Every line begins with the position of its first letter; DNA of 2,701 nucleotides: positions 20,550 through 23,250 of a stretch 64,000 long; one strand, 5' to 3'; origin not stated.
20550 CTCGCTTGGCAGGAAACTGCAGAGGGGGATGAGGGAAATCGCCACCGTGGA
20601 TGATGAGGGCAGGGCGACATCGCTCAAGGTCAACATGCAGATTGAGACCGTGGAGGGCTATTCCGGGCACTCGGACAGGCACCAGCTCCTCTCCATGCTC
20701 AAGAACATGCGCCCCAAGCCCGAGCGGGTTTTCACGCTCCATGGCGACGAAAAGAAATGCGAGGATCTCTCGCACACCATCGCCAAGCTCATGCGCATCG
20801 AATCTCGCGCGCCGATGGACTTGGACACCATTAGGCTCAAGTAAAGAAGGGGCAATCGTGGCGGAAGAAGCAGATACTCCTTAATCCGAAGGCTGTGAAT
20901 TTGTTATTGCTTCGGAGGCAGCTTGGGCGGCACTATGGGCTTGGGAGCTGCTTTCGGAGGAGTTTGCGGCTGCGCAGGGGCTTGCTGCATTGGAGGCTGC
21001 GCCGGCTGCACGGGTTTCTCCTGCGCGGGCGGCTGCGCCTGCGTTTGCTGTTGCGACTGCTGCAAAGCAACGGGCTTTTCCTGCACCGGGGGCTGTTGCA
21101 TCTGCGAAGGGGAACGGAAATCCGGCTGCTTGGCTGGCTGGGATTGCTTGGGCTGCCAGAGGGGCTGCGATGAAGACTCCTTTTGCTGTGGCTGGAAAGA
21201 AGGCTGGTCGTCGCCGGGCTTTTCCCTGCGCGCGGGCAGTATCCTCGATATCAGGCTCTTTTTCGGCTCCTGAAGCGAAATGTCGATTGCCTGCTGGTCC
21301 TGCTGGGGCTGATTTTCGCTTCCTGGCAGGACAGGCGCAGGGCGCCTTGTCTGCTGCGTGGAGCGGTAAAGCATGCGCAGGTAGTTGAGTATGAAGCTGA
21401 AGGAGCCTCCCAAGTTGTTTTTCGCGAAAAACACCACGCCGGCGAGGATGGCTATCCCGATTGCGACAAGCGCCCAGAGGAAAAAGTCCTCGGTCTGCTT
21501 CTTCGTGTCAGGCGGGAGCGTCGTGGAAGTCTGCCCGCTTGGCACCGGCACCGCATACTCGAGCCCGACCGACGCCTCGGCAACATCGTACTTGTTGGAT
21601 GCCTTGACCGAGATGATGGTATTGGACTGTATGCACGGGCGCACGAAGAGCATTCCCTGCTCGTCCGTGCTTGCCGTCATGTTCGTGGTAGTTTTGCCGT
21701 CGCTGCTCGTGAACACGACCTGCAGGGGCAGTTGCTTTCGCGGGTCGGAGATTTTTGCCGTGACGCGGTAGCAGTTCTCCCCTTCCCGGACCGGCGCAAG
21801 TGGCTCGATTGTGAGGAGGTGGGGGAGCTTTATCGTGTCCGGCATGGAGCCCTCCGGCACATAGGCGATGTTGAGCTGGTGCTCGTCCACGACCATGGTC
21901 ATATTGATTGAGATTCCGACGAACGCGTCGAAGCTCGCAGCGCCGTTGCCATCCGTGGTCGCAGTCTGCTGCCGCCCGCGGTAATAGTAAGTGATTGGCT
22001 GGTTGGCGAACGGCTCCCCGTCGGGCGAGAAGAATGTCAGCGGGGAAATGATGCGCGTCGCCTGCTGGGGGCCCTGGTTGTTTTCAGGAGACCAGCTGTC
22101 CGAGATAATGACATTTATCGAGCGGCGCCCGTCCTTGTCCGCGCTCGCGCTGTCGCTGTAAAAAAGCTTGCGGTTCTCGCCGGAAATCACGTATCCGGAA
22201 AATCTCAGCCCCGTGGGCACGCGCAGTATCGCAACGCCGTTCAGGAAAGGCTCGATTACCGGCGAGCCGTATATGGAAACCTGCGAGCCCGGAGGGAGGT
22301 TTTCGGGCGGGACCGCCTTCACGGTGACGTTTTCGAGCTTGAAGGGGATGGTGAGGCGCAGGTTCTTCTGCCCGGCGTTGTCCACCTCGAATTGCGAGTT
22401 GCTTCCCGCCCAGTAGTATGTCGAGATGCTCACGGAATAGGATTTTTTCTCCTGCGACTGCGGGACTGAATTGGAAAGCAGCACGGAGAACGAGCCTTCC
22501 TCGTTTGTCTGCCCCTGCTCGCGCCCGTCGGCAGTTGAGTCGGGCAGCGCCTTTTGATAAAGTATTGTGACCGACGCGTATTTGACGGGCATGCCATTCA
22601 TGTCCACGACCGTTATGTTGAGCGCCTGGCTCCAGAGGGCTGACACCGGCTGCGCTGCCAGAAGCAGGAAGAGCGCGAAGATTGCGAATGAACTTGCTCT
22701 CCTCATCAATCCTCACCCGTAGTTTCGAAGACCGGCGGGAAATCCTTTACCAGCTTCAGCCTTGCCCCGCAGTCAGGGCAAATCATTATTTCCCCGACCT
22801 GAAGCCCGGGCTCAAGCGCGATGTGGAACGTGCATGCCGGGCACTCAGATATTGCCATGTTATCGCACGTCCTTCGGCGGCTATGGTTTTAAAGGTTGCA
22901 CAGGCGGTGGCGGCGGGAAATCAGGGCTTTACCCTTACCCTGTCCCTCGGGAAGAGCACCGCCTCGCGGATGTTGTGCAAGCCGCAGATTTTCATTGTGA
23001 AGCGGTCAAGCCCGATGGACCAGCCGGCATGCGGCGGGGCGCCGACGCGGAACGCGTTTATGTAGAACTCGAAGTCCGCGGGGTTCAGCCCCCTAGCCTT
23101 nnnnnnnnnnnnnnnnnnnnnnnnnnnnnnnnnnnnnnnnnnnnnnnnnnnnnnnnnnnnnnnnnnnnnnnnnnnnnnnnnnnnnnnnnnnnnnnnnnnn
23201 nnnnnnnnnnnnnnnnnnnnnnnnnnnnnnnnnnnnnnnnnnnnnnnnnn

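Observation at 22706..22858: Unannotated 50-aa LysW-like zinc-ribbon gene translationally coupled to a 600-aa surface protein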

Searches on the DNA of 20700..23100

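Call 72: search_rna_families(source=window, start=20700, end=23100, threshold=evalue, max_evalue=1)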
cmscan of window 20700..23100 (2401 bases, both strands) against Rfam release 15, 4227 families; matches with E-value up to 1: 0.
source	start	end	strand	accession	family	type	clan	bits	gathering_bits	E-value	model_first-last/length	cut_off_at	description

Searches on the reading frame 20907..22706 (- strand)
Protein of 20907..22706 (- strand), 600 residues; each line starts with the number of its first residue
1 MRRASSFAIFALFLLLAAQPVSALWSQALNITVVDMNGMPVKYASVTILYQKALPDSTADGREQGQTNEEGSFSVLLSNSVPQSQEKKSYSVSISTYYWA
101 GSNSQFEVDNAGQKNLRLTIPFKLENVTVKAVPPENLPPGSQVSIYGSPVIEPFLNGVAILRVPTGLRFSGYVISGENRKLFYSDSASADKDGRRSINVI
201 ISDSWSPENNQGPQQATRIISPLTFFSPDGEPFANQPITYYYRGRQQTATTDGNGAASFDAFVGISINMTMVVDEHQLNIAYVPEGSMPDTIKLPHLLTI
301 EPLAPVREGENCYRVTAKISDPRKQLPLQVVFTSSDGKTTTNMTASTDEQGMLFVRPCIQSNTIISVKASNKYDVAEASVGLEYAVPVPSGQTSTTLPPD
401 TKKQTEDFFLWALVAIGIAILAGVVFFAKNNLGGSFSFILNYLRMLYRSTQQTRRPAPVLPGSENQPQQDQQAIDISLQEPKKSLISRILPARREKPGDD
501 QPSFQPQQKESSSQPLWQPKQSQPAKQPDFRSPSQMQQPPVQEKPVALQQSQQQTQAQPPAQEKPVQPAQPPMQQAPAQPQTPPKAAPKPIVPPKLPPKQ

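Call 7: search_protein_families(library=pfam, proteins=[window:20907-22706:-], max_evalue=1)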
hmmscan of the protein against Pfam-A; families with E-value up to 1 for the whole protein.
window:20907-22706:- (600 aa): 7 families
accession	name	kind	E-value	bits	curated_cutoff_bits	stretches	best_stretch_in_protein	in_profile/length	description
PF02369.22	Big_1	-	2e-07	31.4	34.9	1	29-84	21-73/93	Bacterial Ig-like domain (group 1)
PF17789.7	MG4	-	1.2e-05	25.9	24.7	1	227-260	24-59/95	Macroglobulin domain MG4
PF13620.12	CarboxypepD_reg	-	9.4e-05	23.1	32.3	1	30-115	3-76/82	Carboxypeptidase regulatory-like domain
PF24107.1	DUF7382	-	0.0011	19.3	27.4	1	26-75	19-64/65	Domain of unknown function (DUF7382)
PF05688.17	BIg21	-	0.0049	17.8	27.4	0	28-52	5-29/109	Bacterial Immunoglobulin-like 21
PF18079.6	AglB_L1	-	0.085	13.4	23.6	0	173-199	20-46/87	Archaeal glycosylation protein B long peripheral domain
PF01835.25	MG2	-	0.12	13.2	32.8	0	321-352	29-60/96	MG2 domain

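Call 8: search_protein_families(library=ncbifam, proteins=[window:20907-22706:-], max_evalue=1)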
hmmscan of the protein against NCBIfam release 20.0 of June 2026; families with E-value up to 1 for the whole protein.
window:20907-22706:- (600 aa): 0 families

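Call 37: find_homologous_proteins(query=window:20907-22706:-, max_evalue=0.001)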
Query window:20907-22706:- (600 aa): 5 proteins with E <= 0.001 among 8000 candidates.
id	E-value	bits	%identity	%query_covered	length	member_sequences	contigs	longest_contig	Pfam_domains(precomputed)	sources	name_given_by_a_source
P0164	0.0e+0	1325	100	100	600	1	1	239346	PF17789.8,PF02369.23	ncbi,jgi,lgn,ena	ncbi:MAG: hypothetical protein WCT52_01990 [Candidatus Micrarchaeia archaeon]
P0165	3.5e-287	972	78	90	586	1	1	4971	PF17789.8,PF02369.23,PF13620.13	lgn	-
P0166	2.7e-187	642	51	98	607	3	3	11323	-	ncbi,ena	-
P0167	2.2e-145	504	52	75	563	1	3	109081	-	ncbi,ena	-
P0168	2.1e-46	177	31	74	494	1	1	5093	-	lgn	-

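Call 42: find_encoding_contigs(protein=P0167, flank=4000, max_places=2)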
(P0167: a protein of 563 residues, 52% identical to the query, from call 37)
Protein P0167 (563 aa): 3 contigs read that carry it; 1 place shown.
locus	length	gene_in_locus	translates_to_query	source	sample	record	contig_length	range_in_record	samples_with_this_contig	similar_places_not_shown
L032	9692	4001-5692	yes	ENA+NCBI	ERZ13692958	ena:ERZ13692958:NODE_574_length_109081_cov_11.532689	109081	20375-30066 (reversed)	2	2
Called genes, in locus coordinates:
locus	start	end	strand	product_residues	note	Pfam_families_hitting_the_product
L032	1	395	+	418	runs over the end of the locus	PF00483:NTP_transferase, PF12804:NTP_transf_3, PF14602:Hexapep_2 (faint), PF24894:Hexapep_GlmU (faint), PF25084:LbH_EIF2B, PF25087:GMPPB_C, PF00132:Hexapep (weak)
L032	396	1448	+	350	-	PF04312:DUF460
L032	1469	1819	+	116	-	PF01918:Alba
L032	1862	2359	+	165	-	-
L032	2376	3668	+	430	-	PF01336:tRNA_anti-codon, PF00152:tRNA-synt_2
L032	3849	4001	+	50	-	PF21344:Zn_ribbon_LysW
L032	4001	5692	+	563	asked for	-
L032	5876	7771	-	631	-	PF17214:KH_TffA, PF00753:Lactamase_B, PF16661:Lactamase_B_6, PF23023:Anti-Pycsar_Apyc1 (weak), PF12706:Lactamase_B_2, PF10996:Beta-Casp, PF07521:RMMBL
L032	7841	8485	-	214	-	PF00227:Proteasome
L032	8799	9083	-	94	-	PF07578:LAB_N (weak)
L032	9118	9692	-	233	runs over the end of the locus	PF05625:PAXNEB (faint), PF06745:ATPase, PF23442:DUF7125 (faint), PF24336:DUF7504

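Call 43: find_encoding_contigs(protein=P0166, flank=4000, max_places=2)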
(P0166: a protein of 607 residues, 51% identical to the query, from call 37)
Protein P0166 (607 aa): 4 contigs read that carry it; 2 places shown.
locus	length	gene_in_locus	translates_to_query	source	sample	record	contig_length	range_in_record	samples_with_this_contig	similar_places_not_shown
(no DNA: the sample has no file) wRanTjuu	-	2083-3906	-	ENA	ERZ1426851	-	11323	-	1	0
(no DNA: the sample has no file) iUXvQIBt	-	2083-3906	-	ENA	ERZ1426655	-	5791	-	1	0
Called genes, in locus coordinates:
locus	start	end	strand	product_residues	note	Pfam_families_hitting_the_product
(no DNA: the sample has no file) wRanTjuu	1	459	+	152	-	?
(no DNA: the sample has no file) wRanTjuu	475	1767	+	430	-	PF01336:tRNA_anti-codon, PF00152:tRNA-synt_2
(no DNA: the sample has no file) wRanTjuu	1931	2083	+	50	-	PF21344:Zn_ribbon_LysW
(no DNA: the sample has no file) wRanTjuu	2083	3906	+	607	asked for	-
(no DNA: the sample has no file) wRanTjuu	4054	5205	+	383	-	PF00999:Na_H_Exchanger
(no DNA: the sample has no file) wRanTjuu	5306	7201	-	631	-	PF17214:KH_TffA, PF00753:Lactamase_B, PF16661:Lactamase_B_6, PF23023:Anti-Pycsar_Apyc1 (weak), PF12706:Lactamase_B_2, PF10996:Beta-Casp, PF07521:RMMBL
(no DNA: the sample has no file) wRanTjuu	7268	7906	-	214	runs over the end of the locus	PF00227:Proteasome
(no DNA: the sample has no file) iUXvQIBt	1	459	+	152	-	?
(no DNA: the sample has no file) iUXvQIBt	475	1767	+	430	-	PF01336:tRNA_anti-codon, PF00152:tRNA-synt_2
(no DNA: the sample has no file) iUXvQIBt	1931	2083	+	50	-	PF21344:Zn_ribbon_LysW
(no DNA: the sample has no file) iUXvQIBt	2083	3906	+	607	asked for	-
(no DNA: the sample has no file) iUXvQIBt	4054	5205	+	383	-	PF00999:Na_H_Exchanger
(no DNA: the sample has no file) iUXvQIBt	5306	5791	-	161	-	?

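Call 44: find_encoding_contigs(protein=P0168, flank=4000, max_places=2)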
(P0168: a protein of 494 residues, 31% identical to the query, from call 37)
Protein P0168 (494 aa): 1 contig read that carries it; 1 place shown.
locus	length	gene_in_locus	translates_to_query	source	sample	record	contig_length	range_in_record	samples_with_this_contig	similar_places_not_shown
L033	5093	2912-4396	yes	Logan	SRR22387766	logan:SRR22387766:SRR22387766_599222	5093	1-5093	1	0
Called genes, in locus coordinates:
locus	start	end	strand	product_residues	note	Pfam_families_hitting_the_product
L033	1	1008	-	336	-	?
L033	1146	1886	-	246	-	PF02463:SMC_N (faint), PF00005:ABC_tran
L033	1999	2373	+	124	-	-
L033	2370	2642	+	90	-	-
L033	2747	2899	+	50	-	PF21344:Zn_ribbon_LysW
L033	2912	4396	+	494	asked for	-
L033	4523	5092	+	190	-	?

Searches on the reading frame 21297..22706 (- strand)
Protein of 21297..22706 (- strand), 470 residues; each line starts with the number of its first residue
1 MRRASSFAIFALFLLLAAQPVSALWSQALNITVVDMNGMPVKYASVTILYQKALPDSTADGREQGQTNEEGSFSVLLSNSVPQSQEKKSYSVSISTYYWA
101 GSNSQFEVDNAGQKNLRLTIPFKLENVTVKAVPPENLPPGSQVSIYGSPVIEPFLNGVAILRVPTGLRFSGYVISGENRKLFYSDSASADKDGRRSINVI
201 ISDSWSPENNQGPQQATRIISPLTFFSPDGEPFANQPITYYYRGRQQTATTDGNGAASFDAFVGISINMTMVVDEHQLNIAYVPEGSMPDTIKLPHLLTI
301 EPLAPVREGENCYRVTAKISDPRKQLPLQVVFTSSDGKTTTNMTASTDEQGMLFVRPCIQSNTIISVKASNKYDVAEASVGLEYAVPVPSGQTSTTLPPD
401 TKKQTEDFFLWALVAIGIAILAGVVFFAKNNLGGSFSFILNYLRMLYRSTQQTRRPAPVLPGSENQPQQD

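Call 64: predict_structure(alignment_id=A5)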
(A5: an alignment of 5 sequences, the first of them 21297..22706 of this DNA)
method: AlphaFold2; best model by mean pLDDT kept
length: 470 residues; sequences in the alignment: 5
mean_pLDDT: 71.9   pTM: 0.43
mean pLDDT of the five models: 71.9, 71.8, 71.4, 69.8, 67.0
residues with pLDDT >= 90: 43; 70-90: 245; 50-70: 104; < 50: 78
segments of 3 or more residues with pLDDT < 50: 18-21, 55-58, 209-216, 389-407, 426-437, 447-470
pLDDT, mean of each block of 10 residues (from residue 1): 57 53 67 90 84 54 86 80 57 76 68 79 87 85 80 90 80 80 70 78 62 54 88 88 71 89 75 83 82 88 86 89 78 70 71 85 88 87 70 35 46 68 49 49 54 36 31
secondary structure, 60 per line:
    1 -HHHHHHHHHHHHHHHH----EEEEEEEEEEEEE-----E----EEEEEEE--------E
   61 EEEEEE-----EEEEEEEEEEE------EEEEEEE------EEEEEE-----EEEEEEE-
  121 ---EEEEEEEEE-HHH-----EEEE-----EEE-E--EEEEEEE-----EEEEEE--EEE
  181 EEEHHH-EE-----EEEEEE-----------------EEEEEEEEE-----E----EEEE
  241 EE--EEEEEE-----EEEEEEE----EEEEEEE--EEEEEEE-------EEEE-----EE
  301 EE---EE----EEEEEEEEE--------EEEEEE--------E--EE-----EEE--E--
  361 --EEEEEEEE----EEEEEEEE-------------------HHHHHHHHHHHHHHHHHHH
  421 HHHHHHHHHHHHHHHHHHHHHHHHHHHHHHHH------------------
elements in order: H2-17 E22-34 E45-51 E60-66 E72-82 E89-95 E102-107 E113-119 E124-132 E142-145 E151-153 E158-164 E170-175 E178-183 E195-200 E218-226 E237-242 E245-250 E256-262 E267-273 E276-282 E290-293 E299-302 E312-320 E329-334 E353-355 E363-370 E375-382 H402-452

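Call 66: fold_search(model_id=the predicted structure, library=pdb)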
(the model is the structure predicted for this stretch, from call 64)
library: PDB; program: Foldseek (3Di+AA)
matches with E <= 10: 1711; with E <= 0.001: 160
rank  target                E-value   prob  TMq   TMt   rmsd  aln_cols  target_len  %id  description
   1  6fwv_A                3.9e-09  1.00  0.17  0.16  24.4       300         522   17  The Bacillus anthracis TIE protein (released 2018-08-08)
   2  6fwv_B                5.6e-09  1.00  0.17  0.16  25.0       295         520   16  The Bacillus anthracis TIE protein (released 2018-08-08)
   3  9qk2_F                1.6e-08  1.00  0.16  0.12  30.4       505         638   11  Structure of the Complement classical and lectin pathway C3 convertase in complex with substrate C3 (released 2025-12-24)
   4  4p99_A                2.2e-08  1.00  0.15  0.16  34.3       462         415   10  Ca2+-stabilized adhesin helps an Antarctic bacterium reach out and bind ice (released 2014-06-18)
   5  6ru5_A                2.7e-08  1.00  0.17  0.13  30.7       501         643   11  human complement C3 in complex with the hC3Nb1 nanobody (released 2019-08-21)
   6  2qki_A                2.7e-08  1.00  0.15  0.12  29.7       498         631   10  Human C3c in complex with the inhibitor compstatin (released 2007-08-14)
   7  7qiv_A                3.5e-08  1.00  0.16  0.13  30.5       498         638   10  Structure of human C3b in complex with the EWE nanobody (released 2022-02-16)
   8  7ok5_A                4.8e-08  1.00  0.17  0.14  26.8       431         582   10  Crystal structure of mouse neurofascin 155 immunoglobulin domains (released 2022-12-14)
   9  7ok5_B                1.4e-07  1.00  0.17  0.14  26.0       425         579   10  Crystal structure of mouse neurofascin 155 immunoglobulin domains (released 2022-12-14)
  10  9fx3_A                1.6e-07  1.00  0.17  0.08  30.8       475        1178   11  Structure of active human CD109 (released 2025-03-19)
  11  7ol4_D                2.4e-07  1.00  0.16  0.13  27.4       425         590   10  Mouse contactin-1 neurofascin-155 immunoglobulin domains adhesion complex (released 2022-12-14)
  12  6rqj_B                2.8e-07  1.00  0.17  0.13  29.9       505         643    9  Structure of human complement C5 complexed with tick inhibitors OmCI, RaCI1 and CirpT1 (released 2020-01-08)
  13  8uh2_A                3.0e-07  1.00  0.16  0.12  31.0       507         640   12  Complex of C3b with the inhibitor albicin (released 2024-05-08)
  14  3kpt_A                3.3e-07  1.00  0.15  0.20  23.8       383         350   10  Crystal structure of BcpA, the major pilin subunit of Bacillus cereus (released 2009-11-24)
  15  9u61_C                3.3e-07  1.00  0.15  0.12  30.4       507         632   10  CP/MBL pathways C3 convertase C4b2a and C3 complex (released 2026-01-14)
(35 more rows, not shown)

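Call 77: find_homologous_proteins(query=A7, max_evalue=0.00001)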
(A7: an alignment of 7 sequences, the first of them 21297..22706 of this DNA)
Query A7 (7 sequences) (470 aa, profile of the alignment): 6 proteins with E <= 0.00001 among 8000 candidates.
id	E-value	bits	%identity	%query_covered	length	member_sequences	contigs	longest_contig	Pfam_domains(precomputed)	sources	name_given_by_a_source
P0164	1.2e-177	609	100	100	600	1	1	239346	PF17789.8,PF02369.23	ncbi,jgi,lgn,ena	ncbi:MAG: hypothetical protein WCT52_01990 [Candidatus Micrarchaeia archaeon]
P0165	1.1e-151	524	78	99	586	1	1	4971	PF17789.8,PF02369.23,PF13620.13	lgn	-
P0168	5.7e-147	508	31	93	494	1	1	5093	-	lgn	-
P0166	6.6e-133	462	54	97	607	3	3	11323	-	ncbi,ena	-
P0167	8.0e-127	442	52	96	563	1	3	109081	-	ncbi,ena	-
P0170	2.5e-9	54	38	8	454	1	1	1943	PF17789.8,PF02369.23,PF16640.12,PF13620.13,PF09134.17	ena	-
